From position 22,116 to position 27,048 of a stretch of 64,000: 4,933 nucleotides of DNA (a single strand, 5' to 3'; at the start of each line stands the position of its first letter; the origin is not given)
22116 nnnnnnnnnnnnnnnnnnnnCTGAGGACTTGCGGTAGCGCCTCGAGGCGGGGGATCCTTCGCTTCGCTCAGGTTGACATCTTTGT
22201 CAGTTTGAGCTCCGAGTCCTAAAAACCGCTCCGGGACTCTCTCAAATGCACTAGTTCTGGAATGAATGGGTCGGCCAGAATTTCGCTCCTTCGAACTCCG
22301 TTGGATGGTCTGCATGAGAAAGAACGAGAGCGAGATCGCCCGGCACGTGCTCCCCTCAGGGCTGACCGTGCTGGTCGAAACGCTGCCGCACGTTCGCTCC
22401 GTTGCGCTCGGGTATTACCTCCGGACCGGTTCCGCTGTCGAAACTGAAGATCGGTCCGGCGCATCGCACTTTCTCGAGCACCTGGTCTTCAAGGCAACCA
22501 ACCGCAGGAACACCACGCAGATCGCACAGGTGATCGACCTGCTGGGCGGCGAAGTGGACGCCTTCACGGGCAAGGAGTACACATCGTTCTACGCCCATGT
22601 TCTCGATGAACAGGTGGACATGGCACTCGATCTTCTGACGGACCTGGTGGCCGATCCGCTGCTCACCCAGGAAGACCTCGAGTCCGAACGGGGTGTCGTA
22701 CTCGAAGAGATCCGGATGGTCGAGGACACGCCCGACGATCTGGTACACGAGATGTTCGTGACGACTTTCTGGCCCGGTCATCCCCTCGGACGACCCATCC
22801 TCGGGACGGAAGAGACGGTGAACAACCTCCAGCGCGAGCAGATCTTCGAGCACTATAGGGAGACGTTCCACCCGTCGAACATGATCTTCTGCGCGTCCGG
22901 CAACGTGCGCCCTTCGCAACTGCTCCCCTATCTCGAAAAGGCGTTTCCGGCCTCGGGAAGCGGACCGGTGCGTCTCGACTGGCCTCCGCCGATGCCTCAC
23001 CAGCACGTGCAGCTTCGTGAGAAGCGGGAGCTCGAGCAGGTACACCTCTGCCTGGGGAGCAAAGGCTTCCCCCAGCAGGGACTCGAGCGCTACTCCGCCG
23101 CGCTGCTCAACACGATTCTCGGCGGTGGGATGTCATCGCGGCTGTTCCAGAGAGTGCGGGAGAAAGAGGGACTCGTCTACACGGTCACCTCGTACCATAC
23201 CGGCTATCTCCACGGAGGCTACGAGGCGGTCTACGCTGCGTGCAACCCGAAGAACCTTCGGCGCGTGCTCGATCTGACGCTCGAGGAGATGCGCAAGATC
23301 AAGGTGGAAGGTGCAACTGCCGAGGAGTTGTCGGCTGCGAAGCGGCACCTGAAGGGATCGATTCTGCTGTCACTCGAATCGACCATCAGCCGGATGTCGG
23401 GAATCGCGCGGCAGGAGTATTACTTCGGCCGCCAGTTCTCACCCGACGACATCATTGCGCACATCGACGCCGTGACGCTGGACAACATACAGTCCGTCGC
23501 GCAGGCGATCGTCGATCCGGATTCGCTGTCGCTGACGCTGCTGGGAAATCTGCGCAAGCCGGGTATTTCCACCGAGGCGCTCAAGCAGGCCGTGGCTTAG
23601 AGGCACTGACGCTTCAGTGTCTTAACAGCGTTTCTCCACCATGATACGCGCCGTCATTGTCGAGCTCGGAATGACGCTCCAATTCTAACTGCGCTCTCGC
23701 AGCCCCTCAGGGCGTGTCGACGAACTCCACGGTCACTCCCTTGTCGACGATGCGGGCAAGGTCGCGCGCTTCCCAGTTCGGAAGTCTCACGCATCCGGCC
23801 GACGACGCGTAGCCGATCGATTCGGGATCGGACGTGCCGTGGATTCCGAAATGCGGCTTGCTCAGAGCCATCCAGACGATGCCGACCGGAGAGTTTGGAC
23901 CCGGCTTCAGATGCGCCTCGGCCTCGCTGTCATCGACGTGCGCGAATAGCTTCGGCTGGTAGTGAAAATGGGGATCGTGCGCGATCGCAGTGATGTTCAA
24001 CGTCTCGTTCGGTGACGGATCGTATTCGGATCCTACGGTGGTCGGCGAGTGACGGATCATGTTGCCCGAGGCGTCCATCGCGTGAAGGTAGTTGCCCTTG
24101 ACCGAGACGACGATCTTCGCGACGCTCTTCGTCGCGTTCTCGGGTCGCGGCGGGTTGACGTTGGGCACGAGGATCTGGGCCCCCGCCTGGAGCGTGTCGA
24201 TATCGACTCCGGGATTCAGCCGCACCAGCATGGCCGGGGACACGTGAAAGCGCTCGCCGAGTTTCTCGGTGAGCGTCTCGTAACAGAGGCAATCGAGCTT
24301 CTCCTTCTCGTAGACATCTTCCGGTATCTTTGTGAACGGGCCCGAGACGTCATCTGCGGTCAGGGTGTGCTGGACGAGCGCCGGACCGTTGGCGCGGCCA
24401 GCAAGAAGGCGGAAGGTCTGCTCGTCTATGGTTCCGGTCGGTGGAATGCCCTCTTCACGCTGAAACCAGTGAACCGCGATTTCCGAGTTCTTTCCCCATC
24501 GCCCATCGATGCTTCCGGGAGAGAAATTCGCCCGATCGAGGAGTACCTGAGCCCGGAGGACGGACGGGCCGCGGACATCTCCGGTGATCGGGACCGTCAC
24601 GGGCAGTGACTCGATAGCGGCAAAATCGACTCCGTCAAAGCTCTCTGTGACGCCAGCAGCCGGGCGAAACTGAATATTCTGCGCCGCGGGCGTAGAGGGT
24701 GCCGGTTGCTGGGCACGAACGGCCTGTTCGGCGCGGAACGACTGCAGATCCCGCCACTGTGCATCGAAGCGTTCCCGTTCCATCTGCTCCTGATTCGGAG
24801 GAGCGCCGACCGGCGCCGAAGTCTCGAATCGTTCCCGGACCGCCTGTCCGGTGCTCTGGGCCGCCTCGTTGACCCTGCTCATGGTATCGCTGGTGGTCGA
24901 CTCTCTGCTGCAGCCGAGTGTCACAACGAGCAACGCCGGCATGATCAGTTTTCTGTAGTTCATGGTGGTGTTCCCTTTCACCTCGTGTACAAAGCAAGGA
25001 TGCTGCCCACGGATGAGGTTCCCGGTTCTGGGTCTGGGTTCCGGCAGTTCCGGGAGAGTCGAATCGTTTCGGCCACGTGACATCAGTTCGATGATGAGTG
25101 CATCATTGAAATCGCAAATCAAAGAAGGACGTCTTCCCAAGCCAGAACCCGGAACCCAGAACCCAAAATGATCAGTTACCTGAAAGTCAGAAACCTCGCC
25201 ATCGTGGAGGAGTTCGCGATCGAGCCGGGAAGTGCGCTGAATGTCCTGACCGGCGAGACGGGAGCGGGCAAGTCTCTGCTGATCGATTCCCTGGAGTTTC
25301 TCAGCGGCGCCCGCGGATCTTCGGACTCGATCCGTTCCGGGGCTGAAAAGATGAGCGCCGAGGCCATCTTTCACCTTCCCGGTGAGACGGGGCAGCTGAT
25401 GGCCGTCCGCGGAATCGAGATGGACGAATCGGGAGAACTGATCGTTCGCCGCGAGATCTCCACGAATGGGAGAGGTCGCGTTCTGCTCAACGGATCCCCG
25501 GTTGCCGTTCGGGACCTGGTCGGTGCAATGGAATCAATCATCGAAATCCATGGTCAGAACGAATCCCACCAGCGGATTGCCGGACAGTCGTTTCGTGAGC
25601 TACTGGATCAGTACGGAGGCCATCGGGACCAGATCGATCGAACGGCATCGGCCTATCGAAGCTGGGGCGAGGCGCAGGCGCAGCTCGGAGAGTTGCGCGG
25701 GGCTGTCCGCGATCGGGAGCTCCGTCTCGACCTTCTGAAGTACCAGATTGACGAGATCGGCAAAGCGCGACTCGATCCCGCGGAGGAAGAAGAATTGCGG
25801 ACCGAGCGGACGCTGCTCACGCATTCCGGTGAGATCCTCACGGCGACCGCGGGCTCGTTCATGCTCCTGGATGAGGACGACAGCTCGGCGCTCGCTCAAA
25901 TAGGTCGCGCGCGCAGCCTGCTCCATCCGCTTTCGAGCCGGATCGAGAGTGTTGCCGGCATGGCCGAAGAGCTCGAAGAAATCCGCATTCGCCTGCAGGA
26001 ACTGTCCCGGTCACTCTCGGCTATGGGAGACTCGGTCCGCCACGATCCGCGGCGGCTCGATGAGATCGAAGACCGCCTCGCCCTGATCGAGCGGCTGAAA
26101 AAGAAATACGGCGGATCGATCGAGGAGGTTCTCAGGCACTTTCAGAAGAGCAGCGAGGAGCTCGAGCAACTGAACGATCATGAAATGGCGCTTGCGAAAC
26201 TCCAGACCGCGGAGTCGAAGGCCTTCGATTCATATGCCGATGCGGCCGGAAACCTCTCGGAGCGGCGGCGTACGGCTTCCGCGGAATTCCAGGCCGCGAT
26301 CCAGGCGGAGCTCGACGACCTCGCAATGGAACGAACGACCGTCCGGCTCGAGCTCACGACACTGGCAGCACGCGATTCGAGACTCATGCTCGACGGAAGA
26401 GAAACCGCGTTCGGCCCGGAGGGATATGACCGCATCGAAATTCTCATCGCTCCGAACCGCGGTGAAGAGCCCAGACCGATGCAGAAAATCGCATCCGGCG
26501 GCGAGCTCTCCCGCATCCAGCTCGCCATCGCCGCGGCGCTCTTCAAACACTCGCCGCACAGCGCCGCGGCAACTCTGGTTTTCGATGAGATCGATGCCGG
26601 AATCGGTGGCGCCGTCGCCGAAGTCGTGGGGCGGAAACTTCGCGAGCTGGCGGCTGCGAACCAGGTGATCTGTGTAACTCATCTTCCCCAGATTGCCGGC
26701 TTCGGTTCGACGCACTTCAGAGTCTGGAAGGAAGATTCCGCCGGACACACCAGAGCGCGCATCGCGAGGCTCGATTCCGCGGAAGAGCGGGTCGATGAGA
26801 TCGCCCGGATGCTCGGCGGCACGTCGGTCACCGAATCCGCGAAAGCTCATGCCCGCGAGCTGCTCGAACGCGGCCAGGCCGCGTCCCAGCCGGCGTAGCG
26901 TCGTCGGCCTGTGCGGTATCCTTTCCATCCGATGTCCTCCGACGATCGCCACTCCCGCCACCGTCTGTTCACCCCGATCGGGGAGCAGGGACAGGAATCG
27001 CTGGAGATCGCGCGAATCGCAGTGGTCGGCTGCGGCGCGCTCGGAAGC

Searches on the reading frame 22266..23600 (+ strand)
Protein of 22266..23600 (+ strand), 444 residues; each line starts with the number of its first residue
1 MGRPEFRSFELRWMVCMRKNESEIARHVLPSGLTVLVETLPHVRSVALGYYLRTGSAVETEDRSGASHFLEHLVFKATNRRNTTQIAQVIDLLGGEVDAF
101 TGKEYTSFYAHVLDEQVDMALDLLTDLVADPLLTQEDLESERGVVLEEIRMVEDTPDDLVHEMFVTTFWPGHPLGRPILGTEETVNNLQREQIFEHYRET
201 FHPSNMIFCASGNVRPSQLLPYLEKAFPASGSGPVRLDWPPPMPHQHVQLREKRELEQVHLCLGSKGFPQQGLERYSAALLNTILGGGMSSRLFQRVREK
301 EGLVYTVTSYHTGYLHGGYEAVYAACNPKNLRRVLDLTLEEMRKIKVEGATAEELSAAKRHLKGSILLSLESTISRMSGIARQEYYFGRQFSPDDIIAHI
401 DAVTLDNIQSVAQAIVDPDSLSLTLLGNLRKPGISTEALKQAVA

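Call 42: search_protein_families(library=pfam, proteins=[window:22266-23600:+], max_evalue=0.00001)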
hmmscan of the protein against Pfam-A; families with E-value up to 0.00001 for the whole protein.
window:22266-23600:+ (444 aa): 2 families
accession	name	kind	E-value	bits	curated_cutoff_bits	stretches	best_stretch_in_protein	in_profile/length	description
PF05193.26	Peptidase_M16_C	-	9.2e-38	130.3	23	1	187-361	1-180/181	Peptidase M16 inactive domain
PF00675.25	Peptidase_M16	-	2.9e-37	128.3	22.3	1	35-181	2-148/149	Insulinase (Peptidase family M16)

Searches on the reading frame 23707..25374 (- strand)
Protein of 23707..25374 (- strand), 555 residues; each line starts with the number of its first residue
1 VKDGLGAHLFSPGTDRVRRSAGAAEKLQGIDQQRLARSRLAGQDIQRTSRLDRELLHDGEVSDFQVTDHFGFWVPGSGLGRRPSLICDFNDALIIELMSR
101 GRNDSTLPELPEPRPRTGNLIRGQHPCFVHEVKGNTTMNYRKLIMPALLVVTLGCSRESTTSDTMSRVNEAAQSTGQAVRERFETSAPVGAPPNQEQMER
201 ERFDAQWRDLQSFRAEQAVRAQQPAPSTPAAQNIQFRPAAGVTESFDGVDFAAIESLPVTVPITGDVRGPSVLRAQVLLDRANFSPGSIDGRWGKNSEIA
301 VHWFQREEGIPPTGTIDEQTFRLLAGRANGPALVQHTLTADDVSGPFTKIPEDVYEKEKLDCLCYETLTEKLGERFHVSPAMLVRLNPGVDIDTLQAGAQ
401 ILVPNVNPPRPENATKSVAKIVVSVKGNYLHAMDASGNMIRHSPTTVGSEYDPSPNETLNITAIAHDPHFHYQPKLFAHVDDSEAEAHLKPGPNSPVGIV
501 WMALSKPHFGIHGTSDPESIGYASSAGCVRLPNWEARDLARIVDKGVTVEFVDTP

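Call 42: search_protein_families(library=pfam, proteins=[window:23707-25374:-], max_evalue=0.00001)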
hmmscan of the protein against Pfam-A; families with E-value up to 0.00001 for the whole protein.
window:23707-25374:- (555 aa): 2 families
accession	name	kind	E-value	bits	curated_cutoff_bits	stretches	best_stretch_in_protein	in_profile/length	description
PF03734.19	YkuD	-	7.8e-13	49.7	23.4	1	421-549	4-144/146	L,D-transpeptidase catalytic domain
PF01471.23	PG_binding_1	-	5.5e-11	42.9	23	1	268-324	1-57/57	Putative peptidoglycan binding domain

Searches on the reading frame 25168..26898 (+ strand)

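Call 43: search_protein_families(library=pfam, proteins=[window:25168-26898:+], max_evalue=0.00001)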
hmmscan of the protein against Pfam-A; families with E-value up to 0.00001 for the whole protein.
window:25168-26898:+ (576 aa): 3 families
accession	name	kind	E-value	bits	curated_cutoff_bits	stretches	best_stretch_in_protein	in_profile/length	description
PF02463.25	SMC_N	-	7e-14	52.2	40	1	14-521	16-213/220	RecF/RecN/SMC N terminal domain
PF13476.12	AAA_23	-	2.6e-09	38.5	27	1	5-312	2-171/201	AAA domain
PF13304.12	AAA_21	-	4.5e-07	30.7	27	0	24-60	1-35/304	AAA domain, putative AbiEii toxin, Type IV TA system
